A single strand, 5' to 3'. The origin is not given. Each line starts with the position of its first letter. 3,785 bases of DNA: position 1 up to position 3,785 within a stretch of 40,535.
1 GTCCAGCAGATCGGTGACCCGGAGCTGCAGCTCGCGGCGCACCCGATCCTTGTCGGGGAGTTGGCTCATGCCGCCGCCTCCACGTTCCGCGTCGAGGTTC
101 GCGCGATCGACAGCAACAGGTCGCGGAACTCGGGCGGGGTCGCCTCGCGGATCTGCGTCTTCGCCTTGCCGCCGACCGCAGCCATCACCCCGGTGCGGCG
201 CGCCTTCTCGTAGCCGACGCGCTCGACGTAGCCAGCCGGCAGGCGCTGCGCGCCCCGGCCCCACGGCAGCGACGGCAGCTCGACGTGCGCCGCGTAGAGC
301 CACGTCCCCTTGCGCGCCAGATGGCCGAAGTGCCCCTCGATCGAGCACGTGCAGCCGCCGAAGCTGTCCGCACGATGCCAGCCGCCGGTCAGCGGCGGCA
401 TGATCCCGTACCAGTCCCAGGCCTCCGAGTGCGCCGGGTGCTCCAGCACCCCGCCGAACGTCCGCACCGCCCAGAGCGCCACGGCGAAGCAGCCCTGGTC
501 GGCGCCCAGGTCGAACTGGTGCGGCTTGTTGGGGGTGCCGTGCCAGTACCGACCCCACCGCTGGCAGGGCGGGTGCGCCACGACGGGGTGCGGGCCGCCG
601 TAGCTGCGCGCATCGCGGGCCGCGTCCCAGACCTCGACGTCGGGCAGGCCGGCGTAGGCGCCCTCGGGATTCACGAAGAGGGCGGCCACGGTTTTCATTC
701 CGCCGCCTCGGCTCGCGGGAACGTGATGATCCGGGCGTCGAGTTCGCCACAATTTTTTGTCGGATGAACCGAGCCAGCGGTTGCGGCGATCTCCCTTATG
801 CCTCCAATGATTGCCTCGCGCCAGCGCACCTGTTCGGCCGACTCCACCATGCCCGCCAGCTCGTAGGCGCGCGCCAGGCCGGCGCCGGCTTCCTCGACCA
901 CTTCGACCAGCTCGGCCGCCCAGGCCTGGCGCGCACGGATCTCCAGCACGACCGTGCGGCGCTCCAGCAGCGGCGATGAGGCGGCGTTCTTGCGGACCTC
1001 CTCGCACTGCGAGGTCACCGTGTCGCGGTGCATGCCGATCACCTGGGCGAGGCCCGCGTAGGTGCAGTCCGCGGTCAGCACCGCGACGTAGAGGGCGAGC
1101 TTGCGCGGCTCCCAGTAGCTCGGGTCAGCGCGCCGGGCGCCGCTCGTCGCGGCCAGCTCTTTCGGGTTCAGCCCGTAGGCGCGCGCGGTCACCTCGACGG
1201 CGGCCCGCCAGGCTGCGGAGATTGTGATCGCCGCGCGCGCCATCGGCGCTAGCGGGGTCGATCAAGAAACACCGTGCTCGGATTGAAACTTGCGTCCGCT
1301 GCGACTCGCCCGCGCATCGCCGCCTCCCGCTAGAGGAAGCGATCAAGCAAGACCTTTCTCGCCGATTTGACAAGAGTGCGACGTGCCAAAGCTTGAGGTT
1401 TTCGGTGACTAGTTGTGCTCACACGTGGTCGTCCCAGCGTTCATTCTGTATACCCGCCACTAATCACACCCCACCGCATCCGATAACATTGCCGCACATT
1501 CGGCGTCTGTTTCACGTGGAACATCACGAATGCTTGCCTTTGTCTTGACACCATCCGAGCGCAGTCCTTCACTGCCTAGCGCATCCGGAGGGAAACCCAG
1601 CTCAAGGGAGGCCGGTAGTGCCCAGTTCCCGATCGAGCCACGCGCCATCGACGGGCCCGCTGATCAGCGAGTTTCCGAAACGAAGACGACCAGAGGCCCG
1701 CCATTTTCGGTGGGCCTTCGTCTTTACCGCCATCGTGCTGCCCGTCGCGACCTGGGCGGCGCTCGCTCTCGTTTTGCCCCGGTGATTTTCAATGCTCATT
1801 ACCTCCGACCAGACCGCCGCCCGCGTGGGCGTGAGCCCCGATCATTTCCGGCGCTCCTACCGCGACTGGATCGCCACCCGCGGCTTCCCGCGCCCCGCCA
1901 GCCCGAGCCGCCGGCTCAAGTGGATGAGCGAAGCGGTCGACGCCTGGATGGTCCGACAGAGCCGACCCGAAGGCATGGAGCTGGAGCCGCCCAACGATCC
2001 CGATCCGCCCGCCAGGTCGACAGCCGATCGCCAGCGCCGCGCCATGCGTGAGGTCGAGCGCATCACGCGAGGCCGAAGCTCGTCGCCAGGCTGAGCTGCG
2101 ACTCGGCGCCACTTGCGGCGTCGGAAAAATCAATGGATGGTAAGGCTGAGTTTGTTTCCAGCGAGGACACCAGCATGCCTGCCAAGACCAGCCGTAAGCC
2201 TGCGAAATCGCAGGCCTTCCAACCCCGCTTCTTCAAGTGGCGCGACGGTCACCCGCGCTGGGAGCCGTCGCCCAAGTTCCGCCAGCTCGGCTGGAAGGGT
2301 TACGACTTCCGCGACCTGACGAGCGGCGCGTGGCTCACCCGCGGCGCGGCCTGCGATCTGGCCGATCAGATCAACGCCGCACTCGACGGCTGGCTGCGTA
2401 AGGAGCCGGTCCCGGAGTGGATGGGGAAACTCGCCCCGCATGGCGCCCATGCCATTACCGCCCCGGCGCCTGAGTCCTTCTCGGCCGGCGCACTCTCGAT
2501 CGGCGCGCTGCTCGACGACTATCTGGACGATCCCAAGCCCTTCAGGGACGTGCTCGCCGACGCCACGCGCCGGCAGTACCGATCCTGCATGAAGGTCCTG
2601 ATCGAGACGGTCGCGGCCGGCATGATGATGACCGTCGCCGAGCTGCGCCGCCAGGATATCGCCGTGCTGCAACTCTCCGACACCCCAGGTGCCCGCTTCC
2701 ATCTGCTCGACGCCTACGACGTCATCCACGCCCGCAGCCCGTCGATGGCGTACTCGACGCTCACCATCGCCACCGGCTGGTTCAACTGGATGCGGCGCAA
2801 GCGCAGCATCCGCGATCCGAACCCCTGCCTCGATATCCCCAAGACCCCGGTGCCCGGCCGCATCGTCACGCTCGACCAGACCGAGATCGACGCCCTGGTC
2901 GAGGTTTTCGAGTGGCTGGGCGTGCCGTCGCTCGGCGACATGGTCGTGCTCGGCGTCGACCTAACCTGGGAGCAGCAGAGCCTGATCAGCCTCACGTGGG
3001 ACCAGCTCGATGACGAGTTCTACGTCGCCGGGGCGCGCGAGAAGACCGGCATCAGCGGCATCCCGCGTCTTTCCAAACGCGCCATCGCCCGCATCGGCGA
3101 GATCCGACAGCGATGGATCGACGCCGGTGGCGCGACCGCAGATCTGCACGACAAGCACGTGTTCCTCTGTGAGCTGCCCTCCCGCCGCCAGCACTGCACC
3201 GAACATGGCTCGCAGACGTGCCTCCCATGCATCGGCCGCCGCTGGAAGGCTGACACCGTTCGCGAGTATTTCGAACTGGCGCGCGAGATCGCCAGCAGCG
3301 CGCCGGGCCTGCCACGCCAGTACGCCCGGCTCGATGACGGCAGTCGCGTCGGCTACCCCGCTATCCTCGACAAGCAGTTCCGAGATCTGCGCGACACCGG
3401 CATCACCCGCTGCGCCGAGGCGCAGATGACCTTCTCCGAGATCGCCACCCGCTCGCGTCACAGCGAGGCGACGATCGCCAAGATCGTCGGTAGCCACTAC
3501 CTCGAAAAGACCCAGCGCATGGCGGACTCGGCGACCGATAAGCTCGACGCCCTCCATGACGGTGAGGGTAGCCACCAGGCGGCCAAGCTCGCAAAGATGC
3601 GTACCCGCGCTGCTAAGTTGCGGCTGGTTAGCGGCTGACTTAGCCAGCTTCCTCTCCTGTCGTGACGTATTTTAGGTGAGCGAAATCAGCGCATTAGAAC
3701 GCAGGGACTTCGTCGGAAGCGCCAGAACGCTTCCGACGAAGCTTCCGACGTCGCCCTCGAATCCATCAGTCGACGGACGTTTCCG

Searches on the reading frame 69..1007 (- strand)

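Call 57: search_protein_families(library=pfam, proteins=[window:69-1007:-], max_evalue=0.01)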
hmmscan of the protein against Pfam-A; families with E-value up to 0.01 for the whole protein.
window:69-1007:- (313 aa): 0 families

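Call 82: search_protein_families(library=phrogs, proteins=[window:69-1007:-], max_evalue=0.01)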
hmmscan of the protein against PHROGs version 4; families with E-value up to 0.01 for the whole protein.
window:69-1007:- (313 aa): 1 family
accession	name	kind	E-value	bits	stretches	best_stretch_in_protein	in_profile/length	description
phrog_12600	-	unknown function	3.1e-57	194.3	1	104-308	1-197/203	-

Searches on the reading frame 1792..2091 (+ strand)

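Call 57: search_protein_families(library=pfam, proteins=[window:1792-2091:+], max_evalue=0.01)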
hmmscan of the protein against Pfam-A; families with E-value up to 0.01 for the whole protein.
window:1792-2091:+ (100 aa): 0 families

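Call 82: search_protein_families(library=phrogs, proteins=[window:1792-2091:+], max_evalue=0.01)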
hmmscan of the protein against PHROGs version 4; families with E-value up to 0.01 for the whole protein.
window:1792-2091:+ (100 aa): 2 families
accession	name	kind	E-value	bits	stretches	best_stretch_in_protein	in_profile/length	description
phrog_66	-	integration and excision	2.2e-06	28.6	1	2-83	93-171/412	excisionase and transcriptional regulator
phrog_57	-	head and packaging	0.0021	18.9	1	1-85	11-95/199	terminase small subunit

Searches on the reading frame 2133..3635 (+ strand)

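Call 57: search_protein_families(library=pfam, proteins=[window:2133-3635:+], max_evalue=0.01)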
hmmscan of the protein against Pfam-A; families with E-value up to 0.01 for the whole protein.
window:2133-3635:+ (501 aa): 0 families

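Call 82: search_protein_families(library=phrogs, proteins=[window:2133-3635:+], max_evalue=0.01)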
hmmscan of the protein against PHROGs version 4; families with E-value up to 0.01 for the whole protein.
window:2133-3635:+ (501 aa): 1 family
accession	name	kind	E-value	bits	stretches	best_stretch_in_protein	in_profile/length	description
phrog_1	-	integration and excision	4.8e-13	50.2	1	115-481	159-461/611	integrase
